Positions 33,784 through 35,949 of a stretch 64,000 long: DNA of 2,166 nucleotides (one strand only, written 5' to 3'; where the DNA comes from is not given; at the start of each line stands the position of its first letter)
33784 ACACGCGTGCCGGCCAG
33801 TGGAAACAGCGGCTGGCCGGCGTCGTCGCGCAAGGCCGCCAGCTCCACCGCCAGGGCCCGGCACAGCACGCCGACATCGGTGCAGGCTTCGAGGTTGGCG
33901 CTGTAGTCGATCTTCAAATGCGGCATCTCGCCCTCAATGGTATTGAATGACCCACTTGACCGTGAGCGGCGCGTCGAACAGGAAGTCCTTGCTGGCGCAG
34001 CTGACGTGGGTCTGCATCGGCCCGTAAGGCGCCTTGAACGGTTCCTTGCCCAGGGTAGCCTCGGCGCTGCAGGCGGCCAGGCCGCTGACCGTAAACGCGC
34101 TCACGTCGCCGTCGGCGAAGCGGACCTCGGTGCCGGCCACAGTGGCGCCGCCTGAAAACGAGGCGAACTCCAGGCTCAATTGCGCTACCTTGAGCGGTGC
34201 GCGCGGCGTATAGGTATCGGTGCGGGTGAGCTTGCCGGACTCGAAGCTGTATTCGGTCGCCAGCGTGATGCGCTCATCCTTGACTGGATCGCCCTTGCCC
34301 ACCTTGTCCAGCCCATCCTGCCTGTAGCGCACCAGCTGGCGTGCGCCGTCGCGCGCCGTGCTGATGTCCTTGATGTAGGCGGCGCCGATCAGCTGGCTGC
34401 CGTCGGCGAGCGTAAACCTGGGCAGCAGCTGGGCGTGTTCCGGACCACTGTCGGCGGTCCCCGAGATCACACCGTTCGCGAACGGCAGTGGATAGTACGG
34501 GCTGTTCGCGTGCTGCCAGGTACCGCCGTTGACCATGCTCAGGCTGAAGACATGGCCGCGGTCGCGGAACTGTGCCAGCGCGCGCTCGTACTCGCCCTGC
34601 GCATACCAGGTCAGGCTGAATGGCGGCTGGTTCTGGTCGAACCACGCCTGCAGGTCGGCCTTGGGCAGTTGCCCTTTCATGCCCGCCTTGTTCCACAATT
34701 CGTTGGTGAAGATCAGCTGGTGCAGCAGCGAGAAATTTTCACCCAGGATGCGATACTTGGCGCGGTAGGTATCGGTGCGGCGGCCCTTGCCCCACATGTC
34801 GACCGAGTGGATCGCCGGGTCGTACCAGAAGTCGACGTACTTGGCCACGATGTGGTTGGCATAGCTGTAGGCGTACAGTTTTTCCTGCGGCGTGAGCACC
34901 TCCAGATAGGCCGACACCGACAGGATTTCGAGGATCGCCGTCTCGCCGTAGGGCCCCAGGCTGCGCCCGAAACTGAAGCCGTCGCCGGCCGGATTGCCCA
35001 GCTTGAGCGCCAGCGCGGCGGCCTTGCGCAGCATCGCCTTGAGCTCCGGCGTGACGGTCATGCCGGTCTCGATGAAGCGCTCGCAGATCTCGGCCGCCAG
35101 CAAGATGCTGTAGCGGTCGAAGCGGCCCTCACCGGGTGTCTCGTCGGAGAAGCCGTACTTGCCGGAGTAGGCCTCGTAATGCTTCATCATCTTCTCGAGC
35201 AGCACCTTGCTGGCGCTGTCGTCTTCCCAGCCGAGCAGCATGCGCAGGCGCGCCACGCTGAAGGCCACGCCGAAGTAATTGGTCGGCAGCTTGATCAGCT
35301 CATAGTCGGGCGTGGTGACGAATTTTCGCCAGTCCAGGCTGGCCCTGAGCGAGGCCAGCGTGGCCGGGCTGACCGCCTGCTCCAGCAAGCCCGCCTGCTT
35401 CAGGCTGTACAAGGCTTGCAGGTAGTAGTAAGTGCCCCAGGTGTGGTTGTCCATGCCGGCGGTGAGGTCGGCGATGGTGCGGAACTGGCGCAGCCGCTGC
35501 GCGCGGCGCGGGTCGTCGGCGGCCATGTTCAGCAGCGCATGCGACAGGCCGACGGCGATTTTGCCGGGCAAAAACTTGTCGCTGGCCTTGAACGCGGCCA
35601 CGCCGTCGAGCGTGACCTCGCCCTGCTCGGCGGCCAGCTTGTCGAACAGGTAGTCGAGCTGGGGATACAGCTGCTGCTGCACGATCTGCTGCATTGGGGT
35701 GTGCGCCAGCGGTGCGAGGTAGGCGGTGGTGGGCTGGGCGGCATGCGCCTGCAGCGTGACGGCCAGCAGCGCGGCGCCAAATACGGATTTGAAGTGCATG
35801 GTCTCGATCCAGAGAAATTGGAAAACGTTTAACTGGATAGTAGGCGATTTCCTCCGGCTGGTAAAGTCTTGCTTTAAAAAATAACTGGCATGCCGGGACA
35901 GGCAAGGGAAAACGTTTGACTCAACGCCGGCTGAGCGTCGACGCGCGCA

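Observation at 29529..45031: Polyuronate locus pairs a lyase front end with an oxidative back end but has no dehydratase or cycloisomerase: a possible direct unsaturated-uronate to KdgD route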

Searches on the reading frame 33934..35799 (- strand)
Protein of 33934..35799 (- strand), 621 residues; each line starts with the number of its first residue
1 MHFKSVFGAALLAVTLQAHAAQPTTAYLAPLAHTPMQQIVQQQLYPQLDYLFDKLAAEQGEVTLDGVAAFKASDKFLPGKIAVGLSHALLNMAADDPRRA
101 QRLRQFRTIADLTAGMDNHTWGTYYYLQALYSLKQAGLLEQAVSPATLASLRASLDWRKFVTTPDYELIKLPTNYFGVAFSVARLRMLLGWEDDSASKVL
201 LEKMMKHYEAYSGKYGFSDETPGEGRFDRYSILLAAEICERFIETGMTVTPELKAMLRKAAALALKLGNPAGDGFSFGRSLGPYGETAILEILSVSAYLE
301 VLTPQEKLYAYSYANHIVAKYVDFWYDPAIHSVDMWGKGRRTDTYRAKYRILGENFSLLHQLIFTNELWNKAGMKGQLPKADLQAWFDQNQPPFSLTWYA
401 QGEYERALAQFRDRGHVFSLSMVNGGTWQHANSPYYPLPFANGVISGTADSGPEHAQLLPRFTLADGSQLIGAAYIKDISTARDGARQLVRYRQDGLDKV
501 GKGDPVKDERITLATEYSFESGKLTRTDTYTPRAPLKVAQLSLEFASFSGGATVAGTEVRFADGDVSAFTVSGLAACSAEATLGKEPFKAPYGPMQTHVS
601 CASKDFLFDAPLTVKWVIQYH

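Call 4: search_protein_families(library=pfam, proteins=[window:33934-35799:-])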
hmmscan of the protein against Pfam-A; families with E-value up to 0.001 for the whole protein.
window:33934-35799:- (621 aa): 0 families

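Call 6: search_protein_families(library=ncbifam, proteins=[window:33934-35799:-], max_evalue=0.00001)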
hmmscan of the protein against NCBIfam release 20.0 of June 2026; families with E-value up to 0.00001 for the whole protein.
window:33934-35799:- (621 aa): 0 families

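Call 8: find_encoding_contigs(protein=window:33934-35799:-, flank=10000, max_places=6)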
Protein window:33934-35799:- (621 aa): 2 contigs read that carry it; 1 place shown.
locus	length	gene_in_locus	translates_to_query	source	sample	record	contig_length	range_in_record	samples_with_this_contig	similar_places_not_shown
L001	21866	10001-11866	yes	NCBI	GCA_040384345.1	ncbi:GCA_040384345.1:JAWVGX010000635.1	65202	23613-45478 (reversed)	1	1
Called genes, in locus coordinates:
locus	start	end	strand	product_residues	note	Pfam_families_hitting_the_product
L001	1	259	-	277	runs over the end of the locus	PF02673:BacA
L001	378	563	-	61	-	-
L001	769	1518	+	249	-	PF00392:GntR, PF07729:FCD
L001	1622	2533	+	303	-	PF00701:DHDPS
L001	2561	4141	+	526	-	PF00171:Aldedh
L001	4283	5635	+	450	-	PF07690:MFS_1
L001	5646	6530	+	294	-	PF08450:SGL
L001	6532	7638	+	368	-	PF01263:Aldose_epim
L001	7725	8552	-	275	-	PF01073:3Beta_HSD, PF01370:Epimerase, PF04321:RmlD_sub_bind (weak), PF16363:GDP_Man_Dehyd, PF13460:NAD_binding_10 (weak)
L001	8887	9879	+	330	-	PF00356:LacI, PF00532:Peripla_BP_1, PF13407:Peripla_BP_4, PF13377:Peripla_BP_3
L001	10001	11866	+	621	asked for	-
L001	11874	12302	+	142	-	PF02962:CHMI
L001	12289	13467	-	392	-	PF05426:Alginate_lyase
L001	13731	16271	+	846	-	PF07715:Plug, PF00593:TonB_dep_Rec_b-barrel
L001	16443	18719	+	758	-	PF00989:PAS, PF08448:PAS_4, PF13426:PAS_9, PF00989:PAS, PF08448:PAS_4, PF13188:PAS_8, PF13426:PAS_9, PF00989:PAS, +8 more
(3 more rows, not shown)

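Call 10: find_homologous_proteins(query=window:33934-35799:-, max_evalue=0.00001)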
Query window:33934-35799:- (621 aa): 1429 proteins with E <= 0.00001 among 8000 candidates; the best 120 are listed.
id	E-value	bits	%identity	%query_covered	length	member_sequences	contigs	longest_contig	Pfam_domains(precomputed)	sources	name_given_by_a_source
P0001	0.0e+0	1418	100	100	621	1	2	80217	-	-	-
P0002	0.0e+0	1194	86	95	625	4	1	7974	-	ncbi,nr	ncbi:MAG: hypothetical protein JWP34_996 [Massilia sp.]|nr:hypothetical protein [Massilia sp.]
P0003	0.0e+0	1167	84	97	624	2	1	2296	-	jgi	jgi:hypothetical protein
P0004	0.0e+0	1155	83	97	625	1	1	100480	-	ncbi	-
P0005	0.0e+0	1072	77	97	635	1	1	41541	-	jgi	jgi:hypothetical protein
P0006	0.0e+0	1059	78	95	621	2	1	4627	-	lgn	-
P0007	0.0e+0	1058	76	97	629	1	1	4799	-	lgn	-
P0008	0.0e+0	1056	76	96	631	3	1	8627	-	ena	-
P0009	0.0e+0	1051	75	99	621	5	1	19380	-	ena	-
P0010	0.0e+0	1045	76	96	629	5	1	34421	-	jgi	jgi:hypothetical protein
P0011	0.0e+0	1037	75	95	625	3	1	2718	-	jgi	jgi:hypothetical protein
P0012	0.0e+0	1032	74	95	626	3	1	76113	-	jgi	jgi:hypothetical protein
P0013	0.0e+0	1030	75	95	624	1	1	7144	-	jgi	jgi:hypothetical protein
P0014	0.0e+0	1022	76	94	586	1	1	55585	-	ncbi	-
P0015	0.0e+0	1021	74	95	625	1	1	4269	-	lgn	-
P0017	0.0e+0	1012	70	100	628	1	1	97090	-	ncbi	ncbi:MAG: hypothetical protein ACJ8LG_18105 [Massilia sp.]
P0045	1.5e-285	967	68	99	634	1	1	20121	-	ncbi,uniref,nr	ncbi:hypothetical protein [Undibacterium sp.]|uniref:hypothetical protein n=1 Tax=Undibacterium sp. 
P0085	1.6e-269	914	65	96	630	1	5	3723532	-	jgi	jgi:hypothetical protein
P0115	2.3e-267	907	64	98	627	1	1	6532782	-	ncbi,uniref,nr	ncbi:hypothetical protein [Duganella dendranthematis]|uniref:hypothetical protein n=1 Tax=Duganella 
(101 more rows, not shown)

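Call 22: search_solved_structures(query=window:33934-35799:-, max_evalue=10)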
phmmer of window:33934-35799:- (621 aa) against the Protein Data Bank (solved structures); distinct sequences matched with E-value up to 10: 4.
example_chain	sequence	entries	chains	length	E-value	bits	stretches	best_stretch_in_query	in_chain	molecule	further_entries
9k7o_A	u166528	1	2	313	0.43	12.2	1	349-398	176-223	Glycoside hydrolase 131 catalytic N-terminal domain-containing protein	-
9k7m_A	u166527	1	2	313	0.43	12.2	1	349-398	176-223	Glycoside hydrolase 131 catalytic N-terminal domain-containing protein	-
7oo9_A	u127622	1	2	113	1.1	10.9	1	433-509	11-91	Hybrid sensor histidine kinase/response regulator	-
1x04_A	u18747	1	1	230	2.1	10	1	242-303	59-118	SH3-containing GRB2-like protein 2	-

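Call 29: find_encoding_contigs(protein=P0115, flank=10000, max_places=2)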
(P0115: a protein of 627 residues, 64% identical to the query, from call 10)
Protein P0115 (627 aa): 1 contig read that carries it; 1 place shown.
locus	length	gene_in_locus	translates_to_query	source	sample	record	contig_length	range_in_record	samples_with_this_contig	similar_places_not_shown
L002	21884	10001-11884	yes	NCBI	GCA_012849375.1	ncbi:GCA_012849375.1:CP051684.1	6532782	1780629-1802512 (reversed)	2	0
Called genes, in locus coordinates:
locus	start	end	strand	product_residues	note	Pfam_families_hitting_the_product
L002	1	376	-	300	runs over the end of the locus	PF00892:EamA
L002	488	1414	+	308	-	PF12833:HTH_18, PF00165:HTH_AraC (weak)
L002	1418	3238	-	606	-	PF00270:DEAD, PF00271:Helicase_C, PF16124:RecQ_Zn_bind, PF09382:RQC, PF00570:HRDC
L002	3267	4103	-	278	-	PF02673:BacA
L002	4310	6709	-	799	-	PF07715:Plug, PF00593:TonB_dep_Rec_b-barrel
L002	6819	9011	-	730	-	PF07470:Glyco_hydro_88, PF16153:DUF4861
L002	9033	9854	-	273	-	PF01073:3Beta_HSD, PF01370:Epimerase, PF04321:RmlD_sub_bind (weak), PF13460:NAD_binding_10, PF16363:GDP_Man_Dehyd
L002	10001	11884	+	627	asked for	-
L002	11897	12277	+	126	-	PF02962:CHMI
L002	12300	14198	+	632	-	PF02837:Glyco_hydro_2_N, PF22666:Glyco_hydro_2_N2, PF00703:Glyco_hydro_2 (weak), PF02836:Glyco_hydro_2_C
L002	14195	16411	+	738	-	PF00933:Glyco_hydro_3, PF01915:Glyco_hydro_3_C, PF14310:Fn3-like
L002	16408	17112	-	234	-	PF00497:SBP_bac_3 (faint)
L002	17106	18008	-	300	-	PF00126:HTH_1, PF03466:LysR_substrate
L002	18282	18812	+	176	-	PF13302:Acetyltransf_3, PF13420:Acetyltransf_4, PF00583:Acetyltransf_1, PF13508:Acetyltransf_7, PF12746:GNAT_acetyltran (weak), PF13673:Acetyltransf_10 (weak), PF08445:FR47 (weak)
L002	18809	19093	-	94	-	PF03692:CxxCxxCC (weak)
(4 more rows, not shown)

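Call 36: predict_structure(alignment_id=A1)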
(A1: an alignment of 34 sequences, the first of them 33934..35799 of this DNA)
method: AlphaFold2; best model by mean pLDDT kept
length: 621 residues; sequences in the alignment: 34
mean_pLDDT: 86.2   pTM: 0.88
mean pLDDT of the five models: 86.2, 85.6, 83.5, 83.2, 82.5
residues with pLDDT >= 90: 377; 70-90: 160; 50-70: 52; < 50: 32
segments of 3 or more residues with pLDDT < 50: 1-25
pLDDT, mean of each block of 10 residues (from residue 1): 34 29 59 96 93 94 86 83 95 93 96 86 93 96 97 92 85 73 95 93 86 73 58 88 90 93 93 68 79 98 98 95 83 65 60 89 96 97 94 91 86 91 71 72 76 75 95 91 96 93 86 98 98 98 94 97 96 97 84 87 97 98 91
secondary structure, 60 per line:
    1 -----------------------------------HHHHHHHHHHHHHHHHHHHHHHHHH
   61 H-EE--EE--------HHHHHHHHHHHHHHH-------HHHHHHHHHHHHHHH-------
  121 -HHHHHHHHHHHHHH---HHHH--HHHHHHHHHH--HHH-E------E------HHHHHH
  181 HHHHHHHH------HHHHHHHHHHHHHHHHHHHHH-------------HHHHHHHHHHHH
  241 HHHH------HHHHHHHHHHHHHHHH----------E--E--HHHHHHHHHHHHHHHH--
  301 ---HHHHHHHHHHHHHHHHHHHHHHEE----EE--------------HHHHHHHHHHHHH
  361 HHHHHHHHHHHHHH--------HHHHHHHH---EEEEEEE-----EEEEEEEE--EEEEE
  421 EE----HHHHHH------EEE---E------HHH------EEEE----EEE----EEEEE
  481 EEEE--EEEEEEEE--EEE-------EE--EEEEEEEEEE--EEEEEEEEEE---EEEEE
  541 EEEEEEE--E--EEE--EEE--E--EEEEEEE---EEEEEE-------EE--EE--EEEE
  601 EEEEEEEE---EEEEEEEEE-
elements in order: H36-61 H77-91 H99-113 H122-135 H139-142 H145-154 H175-188 H195-215 H229-244 H251-266 H283-298 H304-325 H348-374 H383-390 E394-400 E406-413 E416-422 H427-432 E439-441 E461-464 E469-471 E476-484 E487-494 E497-499 E511-520 E523-532 E536-547 E553-555 E558-560 E566-572 E576-581 E597-608 E612-620

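Call 38: fold_search(model_id=the predicted structure, library=pdb)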
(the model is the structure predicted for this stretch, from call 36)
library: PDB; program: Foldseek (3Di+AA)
matches with E <= 10: 1110; with E <= 0.001: 67
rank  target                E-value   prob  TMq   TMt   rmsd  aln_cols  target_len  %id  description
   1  8r6z_A                2.2e-12  1.00  0.52  0.53   8.0       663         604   14  Polysaccharide lyase BtPL33HA (BT4410) Apo form 2 (released 2024-12-04)
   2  8r70_A                5.0e-12  1.00  0.50  0.51   8.0       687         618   12  Polysaccharide lyase BtPL33HA (BT4410) Y291A with HA dp4 (released 2024-12-04)
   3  8r72_A                1.7e-11  1.00  0.52  0.52   8.2       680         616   14  Polysaccharide lyase BtPL33HA (BT4410) Y291A with HA dp4 collected at 1.33 A (released 2024-12-04)
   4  8r71_B                2.0e-11  1.00  0.52  0.54   8.2       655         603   13  Polysaccharide lyase BtPL33HA (BT4410) Y291A with HAdp4 collected at 1.22 A (released 2024-12-04)
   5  8khv                  2.2e-11  1.00  0.48  0.51   8.3       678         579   12  The crystal structure of glycosaminoglycan lyase GAGase II (released 2024-09-04)
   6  8r6z_B                2.4e-11  1.00  0.55  0.55   7.6       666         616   13  Polysaccharide lyase BtPL33HA (BT4410) Apo form 2 (released 2024-12-04)
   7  8r71_A                2.8e-11  1.00  0.50  0.51   8.9       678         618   12  Polysaccharide lyase BtPL33HA (BT4410) Y291A with HAdp4 collected at 1.22 A (released 2024-12-04)
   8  8r72_B                3.3e-11  1.00  0.53  0.54   7.7       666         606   13  Polysaccharide lyase BtPL33HA (BT4410) Y291A with HA dp4 collected at 1.33 A (released 2024-12-04)
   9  8r75_B                8.1e-11  1.00  0.53  0.53   9.0       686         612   13  Polysaccharide lyase BtPL33HA (BT4410) Apo form 1 (released 2024-12-04)
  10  8r70_B                1.4e-10  1.00  0.50  0.51   8.7       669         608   12  Polysaccharide lyase BtPL33HA (BT4410) Y291A with HA dp4 (released 2024-12-04)
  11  6ljl_A                3.0e-10  1.00  0.53  0.42   7.8       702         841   10  Crystal Structure of exoHep-Y390A/H555A complexed with a tetrasaccharide substrate (released 2020-12-23)
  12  8r73                  3.1e-10  1.00  0.49  0.50   8.8       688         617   11  Polysaccharide lyase BcPL33HA (BcellWH2_04512) Apo form (released 2024-12-04)
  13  1n7p                  5.1e-10  1.00  0.48  0.43   9.6       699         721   11  Streptococcus pneumoniae Hyaluronate Lyase W292A/F343V Double Mutant (released 2002-12-31)
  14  1egu                  7.1e-10  1.00  0.51  0.45   9.2       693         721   10  CRYSTAL STRUCTURE OF STREPTOCOCCUS PNEUMONIAE HYALURONATE LYASE AT 1.56 A RESOLUTION (released 2001-02-16)
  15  1lxk_A                9.0e-10  1.00  0.52  0.46   8.5       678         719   12  Streptococcus pneumoniae Hyaluronate Lyase in Complex with Tetrasaccharide Hyaluronan Substrate (released 2002-08-07)
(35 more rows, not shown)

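Call 46: find_encoding_contigs(protein=P0045, flank=10000, max_places=1)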
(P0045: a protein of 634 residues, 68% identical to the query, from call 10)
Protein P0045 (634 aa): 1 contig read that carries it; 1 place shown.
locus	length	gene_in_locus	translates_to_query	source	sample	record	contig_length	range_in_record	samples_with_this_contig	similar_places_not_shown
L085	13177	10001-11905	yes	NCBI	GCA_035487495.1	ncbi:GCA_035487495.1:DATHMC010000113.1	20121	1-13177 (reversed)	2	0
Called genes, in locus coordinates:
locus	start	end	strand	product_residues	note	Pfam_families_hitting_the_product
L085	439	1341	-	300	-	PF06189:5-nucleotidase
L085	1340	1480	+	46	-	-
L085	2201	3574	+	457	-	PF00083:Sugar_tr (weak), PF07690:MFS_1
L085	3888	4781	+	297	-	PF08450:SGL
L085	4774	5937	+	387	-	PF01263:Aldose_epim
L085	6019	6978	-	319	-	PF14099:Polysacc_lyase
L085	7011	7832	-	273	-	PF01073:3Beta_HSD, PF01370:Epimerase, PF04321:RmlD_sub_bind, PF07993:NAD_binding_4 (faint), PF13460:NAD_binding_10 (weak), PF16363:GDP_Man_Dehyd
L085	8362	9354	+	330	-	PF00356:LacI, PF00532:Peripla_BP_1, PF13407:Peripla_BP_4, PF13377:Peripla_BP_3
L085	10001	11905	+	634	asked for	-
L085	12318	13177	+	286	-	PF07715:Plug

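Call 47: find_encoding_contigs(protein=P0017, flank=10000, max_places=1)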
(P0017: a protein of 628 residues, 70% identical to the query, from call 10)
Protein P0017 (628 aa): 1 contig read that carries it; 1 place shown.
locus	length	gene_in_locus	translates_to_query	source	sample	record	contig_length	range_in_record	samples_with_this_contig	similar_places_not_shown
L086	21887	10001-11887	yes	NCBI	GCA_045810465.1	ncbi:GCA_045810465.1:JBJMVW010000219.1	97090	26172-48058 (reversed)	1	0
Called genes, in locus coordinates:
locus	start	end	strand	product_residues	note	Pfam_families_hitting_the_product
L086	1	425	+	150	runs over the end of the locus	PF19851:DUF6326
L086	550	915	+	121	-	-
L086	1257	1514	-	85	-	-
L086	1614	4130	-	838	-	PF07715:Plug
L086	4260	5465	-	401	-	PF07470:Glyco_hydro_88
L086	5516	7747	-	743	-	PF00933:Glyco_hydro_3, PF01915:Glyco_hydro_3_C, PF14310:Fn3-like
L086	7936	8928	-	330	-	PF00356:LacI, PF00532:Peripla_BP_1, PF13407:Peripla_BP_4, PF13377:Peripla_BP_3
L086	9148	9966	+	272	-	PF01073:3Beta_HSD, PF01370:Epimerase, PF04321:RmlD_sub_bind (weak), PF16363:GDP_Man_Dehyd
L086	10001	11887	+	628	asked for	-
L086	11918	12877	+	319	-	PF05426:Alginate_lyase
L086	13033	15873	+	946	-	PF08447:PAS_3, PF08448:PAS_4, PF08447:PAS_3, PF13426:PAS_9, PF00989:PAS, PF08448:PAS_4, PF13426:PAS_9, PF08447:PAS_3, +6 more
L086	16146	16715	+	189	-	PF02659:Mntp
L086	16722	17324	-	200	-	PF03729:DUF308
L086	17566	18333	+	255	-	PF04366:Ysc84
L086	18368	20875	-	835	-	PF00743:FMO-like, PF07992:Pyr_redox_2, PF13450:NAD_binding_8, PF13738:Pyr_redox_3, PF13434:Lys_Orn_oxgnase, PF10340:Say1_Mug180 (weak), PF07859:Abhydrolase_3, PF20434:BD-FAE (weak)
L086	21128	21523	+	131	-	-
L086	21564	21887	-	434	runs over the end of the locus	PF01979:Amidohydro_1, PF07969:Amidohydro_3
